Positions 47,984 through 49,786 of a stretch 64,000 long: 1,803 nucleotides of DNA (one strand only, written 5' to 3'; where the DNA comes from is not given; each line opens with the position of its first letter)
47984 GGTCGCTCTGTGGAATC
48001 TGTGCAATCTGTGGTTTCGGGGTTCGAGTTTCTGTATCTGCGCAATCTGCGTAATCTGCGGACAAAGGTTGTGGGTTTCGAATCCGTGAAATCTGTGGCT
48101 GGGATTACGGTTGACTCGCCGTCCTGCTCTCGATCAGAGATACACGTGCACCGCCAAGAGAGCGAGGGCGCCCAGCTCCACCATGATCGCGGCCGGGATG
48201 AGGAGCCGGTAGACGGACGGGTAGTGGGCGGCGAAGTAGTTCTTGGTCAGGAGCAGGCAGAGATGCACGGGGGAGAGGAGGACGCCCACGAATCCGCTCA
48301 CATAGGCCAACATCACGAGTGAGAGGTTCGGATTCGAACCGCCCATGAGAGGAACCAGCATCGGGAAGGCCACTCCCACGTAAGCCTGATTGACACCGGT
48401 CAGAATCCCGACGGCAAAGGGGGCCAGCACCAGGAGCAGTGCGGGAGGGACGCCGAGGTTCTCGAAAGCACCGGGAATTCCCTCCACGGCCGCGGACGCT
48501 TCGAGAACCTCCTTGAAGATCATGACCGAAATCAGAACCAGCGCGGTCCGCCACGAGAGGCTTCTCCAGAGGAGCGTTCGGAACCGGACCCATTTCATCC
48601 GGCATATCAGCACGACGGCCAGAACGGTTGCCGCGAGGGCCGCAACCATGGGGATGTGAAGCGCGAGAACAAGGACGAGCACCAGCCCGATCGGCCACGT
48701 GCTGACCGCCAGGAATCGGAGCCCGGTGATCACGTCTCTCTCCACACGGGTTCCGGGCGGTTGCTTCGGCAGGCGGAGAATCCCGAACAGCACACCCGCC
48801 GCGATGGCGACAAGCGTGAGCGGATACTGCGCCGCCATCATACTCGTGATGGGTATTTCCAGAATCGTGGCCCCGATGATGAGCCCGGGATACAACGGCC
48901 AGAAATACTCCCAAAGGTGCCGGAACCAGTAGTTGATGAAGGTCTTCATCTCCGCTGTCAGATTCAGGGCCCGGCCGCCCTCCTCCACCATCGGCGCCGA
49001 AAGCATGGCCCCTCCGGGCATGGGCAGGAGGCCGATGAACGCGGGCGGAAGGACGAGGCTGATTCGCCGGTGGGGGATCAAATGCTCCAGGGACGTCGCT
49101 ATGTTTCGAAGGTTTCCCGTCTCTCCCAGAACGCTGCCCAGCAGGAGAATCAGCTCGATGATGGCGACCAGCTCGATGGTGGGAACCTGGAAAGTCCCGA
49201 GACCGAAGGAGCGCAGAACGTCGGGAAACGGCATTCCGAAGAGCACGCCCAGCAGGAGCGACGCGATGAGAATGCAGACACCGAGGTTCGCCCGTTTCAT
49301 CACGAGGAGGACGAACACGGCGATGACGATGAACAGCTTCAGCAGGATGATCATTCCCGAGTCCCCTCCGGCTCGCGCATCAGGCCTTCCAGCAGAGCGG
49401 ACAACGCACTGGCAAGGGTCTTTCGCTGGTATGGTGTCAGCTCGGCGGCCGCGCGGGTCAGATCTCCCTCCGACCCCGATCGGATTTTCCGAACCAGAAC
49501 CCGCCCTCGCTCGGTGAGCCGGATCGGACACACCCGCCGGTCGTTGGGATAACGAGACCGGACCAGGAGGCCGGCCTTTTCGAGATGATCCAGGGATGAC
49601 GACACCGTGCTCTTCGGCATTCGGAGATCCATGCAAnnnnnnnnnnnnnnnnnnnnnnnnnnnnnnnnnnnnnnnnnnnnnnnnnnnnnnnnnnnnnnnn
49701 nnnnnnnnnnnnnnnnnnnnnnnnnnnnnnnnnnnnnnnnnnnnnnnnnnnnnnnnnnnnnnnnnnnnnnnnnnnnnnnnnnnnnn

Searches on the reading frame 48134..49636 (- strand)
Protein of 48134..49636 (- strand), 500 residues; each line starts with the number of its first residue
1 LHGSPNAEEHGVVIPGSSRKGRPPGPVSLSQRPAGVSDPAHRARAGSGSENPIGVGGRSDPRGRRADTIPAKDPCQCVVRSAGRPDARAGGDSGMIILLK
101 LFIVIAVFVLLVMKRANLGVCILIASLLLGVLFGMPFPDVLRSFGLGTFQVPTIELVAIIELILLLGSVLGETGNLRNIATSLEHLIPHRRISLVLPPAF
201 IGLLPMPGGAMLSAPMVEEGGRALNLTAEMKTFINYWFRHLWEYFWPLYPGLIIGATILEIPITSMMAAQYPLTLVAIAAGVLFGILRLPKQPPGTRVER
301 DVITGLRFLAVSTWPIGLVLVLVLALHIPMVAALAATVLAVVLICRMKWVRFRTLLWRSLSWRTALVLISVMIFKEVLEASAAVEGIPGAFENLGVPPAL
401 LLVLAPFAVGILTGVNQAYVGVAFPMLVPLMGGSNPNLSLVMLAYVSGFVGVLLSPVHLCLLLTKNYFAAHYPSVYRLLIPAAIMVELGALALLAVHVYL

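Call 55: search_protein_families(library=pfam, proteins=[window:48134-49636:-], max_evalue=0.0001)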
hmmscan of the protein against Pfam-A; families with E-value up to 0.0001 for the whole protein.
window:48134-49636:- (500 aa): 2 families
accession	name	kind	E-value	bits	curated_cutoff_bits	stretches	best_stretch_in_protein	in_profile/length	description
PF04165.18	DUF401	-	2.1e-63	215.5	24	1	97-495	4-392/393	Protein of unknown function (DUF401)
PF02447.22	GntP_permease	-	1.3e-05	24.5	22.5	1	98-196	3-101/440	GntP family permease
